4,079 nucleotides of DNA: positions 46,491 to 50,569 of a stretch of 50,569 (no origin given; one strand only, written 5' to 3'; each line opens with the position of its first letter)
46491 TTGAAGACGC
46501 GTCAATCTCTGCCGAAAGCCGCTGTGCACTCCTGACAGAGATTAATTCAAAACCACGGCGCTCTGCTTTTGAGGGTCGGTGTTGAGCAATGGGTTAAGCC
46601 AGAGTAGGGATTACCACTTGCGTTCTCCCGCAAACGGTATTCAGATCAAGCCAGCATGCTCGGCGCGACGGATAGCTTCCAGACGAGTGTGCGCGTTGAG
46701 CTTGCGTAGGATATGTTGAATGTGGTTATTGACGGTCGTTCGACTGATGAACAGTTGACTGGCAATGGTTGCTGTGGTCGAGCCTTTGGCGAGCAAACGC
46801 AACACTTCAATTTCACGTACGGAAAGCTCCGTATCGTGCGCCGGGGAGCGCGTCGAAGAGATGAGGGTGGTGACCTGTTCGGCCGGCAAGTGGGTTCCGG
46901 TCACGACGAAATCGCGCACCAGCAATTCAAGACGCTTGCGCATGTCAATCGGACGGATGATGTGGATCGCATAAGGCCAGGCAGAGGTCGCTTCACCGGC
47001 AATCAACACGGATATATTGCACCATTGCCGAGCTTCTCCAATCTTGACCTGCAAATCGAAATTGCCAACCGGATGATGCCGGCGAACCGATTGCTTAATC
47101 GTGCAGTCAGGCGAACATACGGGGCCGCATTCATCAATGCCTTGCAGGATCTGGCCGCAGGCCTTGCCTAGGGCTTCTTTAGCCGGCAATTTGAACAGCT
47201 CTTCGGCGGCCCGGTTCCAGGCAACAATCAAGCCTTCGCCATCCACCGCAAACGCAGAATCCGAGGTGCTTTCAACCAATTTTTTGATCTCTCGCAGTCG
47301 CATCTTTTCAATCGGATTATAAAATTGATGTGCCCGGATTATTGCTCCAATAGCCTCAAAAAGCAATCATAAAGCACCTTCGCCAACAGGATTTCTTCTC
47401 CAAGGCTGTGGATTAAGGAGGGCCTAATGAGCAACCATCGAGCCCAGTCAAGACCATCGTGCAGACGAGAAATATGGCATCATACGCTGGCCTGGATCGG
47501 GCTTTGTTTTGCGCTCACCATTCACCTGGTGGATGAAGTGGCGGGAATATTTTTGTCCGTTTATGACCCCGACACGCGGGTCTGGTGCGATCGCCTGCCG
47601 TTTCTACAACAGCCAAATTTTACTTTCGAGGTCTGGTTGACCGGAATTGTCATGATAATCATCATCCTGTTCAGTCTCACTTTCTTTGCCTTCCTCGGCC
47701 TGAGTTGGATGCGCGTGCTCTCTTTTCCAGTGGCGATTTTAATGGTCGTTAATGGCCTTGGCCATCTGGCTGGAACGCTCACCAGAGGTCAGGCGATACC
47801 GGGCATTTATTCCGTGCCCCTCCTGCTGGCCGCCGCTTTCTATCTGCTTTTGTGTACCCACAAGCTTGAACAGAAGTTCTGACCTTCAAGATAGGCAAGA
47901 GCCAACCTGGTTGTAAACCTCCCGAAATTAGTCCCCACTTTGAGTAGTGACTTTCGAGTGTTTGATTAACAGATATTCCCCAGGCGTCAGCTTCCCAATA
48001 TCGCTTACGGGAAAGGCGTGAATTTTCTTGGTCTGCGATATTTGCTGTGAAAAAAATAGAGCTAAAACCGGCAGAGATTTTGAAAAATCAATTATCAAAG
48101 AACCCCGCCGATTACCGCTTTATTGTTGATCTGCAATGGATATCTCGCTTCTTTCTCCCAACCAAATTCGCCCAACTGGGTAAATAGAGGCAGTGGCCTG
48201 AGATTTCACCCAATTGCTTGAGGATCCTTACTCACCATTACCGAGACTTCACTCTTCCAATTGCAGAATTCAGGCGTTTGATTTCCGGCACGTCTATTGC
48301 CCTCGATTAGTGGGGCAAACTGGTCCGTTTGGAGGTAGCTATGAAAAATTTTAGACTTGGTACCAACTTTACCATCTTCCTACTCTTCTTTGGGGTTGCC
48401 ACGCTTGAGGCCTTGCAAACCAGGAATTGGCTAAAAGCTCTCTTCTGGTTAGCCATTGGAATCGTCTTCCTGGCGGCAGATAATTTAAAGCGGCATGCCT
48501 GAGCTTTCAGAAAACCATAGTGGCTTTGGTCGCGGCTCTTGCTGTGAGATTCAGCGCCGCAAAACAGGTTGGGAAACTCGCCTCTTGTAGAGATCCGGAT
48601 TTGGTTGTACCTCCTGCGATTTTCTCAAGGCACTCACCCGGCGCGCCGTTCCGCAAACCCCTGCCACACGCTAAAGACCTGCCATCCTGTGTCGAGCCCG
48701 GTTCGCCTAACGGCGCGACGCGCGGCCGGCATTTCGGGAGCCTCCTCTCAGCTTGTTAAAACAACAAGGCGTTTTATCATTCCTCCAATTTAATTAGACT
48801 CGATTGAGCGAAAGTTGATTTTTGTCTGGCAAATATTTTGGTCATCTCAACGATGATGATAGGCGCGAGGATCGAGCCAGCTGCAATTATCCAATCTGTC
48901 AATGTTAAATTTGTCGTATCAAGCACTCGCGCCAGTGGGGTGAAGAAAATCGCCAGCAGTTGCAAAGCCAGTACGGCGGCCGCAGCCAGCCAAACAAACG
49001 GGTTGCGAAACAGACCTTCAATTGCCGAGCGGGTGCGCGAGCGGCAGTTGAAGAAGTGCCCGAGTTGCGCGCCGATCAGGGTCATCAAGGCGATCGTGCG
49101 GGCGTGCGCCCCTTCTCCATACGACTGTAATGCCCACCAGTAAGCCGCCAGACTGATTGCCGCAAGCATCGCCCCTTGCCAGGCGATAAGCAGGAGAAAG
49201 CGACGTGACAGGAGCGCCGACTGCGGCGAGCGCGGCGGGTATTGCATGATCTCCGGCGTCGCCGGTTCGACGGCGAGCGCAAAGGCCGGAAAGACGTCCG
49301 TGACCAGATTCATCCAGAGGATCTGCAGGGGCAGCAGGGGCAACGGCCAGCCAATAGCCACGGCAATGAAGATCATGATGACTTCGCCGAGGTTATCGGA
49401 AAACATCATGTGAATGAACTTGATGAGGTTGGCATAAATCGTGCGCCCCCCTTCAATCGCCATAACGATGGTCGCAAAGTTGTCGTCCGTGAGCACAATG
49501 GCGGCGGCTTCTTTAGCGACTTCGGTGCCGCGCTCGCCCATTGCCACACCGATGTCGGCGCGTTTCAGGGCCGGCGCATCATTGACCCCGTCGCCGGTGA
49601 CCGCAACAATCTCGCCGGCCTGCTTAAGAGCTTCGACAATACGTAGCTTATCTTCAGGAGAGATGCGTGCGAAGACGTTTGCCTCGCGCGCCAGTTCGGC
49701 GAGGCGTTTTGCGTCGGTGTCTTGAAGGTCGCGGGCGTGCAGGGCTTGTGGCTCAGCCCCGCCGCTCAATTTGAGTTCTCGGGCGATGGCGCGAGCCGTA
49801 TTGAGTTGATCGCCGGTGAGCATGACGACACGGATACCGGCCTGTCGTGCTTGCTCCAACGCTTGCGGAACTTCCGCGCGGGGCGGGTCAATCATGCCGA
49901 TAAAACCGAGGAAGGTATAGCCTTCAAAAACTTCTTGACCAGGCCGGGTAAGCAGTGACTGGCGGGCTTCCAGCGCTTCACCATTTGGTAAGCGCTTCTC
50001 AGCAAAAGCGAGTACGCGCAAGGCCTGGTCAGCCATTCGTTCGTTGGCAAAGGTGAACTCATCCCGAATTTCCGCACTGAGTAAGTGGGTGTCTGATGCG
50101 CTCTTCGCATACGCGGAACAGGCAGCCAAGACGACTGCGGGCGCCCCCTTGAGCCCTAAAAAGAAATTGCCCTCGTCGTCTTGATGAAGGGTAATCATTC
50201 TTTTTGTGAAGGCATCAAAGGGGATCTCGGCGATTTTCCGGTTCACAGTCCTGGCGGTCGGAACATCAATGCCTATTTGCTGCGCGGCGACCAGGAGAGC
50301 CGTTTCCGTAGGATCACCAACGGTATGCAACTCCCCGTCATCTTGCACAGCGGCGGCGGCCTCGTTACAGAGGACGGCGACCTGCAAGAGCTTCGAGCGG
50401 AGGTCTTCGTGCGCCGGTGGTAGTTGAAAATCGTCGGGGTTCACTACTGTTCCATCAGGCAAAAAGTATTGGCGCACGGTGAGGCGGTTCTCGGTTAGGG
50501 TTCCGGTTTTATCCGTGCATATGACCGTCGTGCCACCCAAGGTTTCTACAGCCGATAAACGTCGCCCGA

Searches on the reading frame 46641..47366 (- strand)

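Call 6: search_protein_families(library=ncbifam, proteins=[window:46641-47366:-])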
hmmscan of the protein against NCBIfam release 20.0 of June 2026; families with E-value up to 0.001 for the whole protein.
window:46641-47366:- (241 aa): 28 families (the best 25 are shown)
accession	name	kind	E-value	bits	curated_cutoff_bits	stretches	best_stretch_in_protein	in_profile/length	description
NF047785.1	respo_reg_MadR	equivalog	1.5e-16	60.4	300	1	159-241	126-209/209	MadR family response regulator transcription factor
TIGR03020.2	EpsA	equivalog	1.6e-13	50.8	170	1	173-236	183-246/247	XrtB/PEP-CTERM-associated transcriptional regulator EpsA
NF052366.1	photon_PedR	equivalog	2.3e-12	46.9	120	1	180-239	2-61/74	photosynthetic electron transport-dependent transcriptional regulator PedR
NF047402.1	TransRegVisN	equivalog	2.4e-11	43.3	250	1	175-236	180-241/246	transcriptional regulator VisN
TIGR03541.1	reg_near_HchA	equivalog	1.1e-10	41.4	215.6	1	173-239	164-230/232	PA1136 family autoinducer-binding transcriptional regulator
NF007935.0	PRK10651.1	equivalog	4.1e-10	39.2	250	1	137-232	111-207/216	two-component system response regulator NarL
NF011896.0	PRK15369.1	equivalog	7.3e-10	38.8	242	1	162-239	133-208/211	two component system response regulator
NF007505.1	PRK10100.1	equivalog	9.2e-10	38.5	250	1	171-236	135-200/204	biofilm master transcriptional regulator CsgD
NF007403.0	PRK09935.1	equivalog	2e-09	37.4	271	1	158-239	125-208/210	fimbria biosynthesis transcriptional regulator FimZ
NF041673.1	transregRamA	equivalog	2.8e-09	36.5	500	1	177-239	215-277/280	acetate metabolism transcriptional regulator RamA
NF052445.1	RespRegMctR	equivalog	4e-09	36.2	300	1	162-237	126-201/205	two-component system response regulator MctR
NF007708.0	PRK10403.1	equivalog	4.7e-09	36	343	1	180-231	153-204/215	nitrate/nitrite response regulator protein NarP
NF041232.1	BagY_FevT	exception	2.3e-08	33.3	700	1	161-232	283-348/367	LuxR family transcriptional regulator BagY/FevT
NF003420.0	PRK04841.1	equivalog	3.3e-08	32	537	1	178-237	836-895/903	HTH-type transcriptional regulator MalT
NF038181.1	reg_ATPase_IniR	equivalog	3.5e-08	32.3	750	1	162-231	749-817/827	isoniazid response ATPase/transcriptional regulator IniR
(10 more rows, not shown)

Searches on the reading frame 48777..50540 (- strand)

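Call 19: search_protein_families(library=pfam, proteins=[window:48777-50540:-])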
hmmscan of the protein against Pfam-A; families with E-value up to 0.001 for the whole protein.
window:48777-50540:- (587 aa): 5 families
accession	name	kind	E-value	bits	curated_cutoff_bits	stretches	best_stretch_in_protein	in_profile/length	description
PF00689.26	Cation_ATPase_C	-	3.4e-52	177.2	27.3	1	399-570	1-175/175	Cation transporting ATPase, C-terminus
PF13246.12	Cation_ATPase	-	5.3e-21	74.9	21.7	1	56-143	1-90/91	Cation transport ATPase (P-type)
PF00702.32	Hydrolase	-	1.1e-18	68.8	26.4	1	6-329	3-191/191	haloacid dehalogenase-like hydrolase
PF08282.18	Hydrolase_3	-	1.2e-07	32.1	20.9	1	301-361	195-254/255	haloacid dehalogenase-like hydrolase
PF12710.13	HAD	-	0.00033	21.6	27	1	219-326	88-189/189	haloacid dehalogenase-like hydrolase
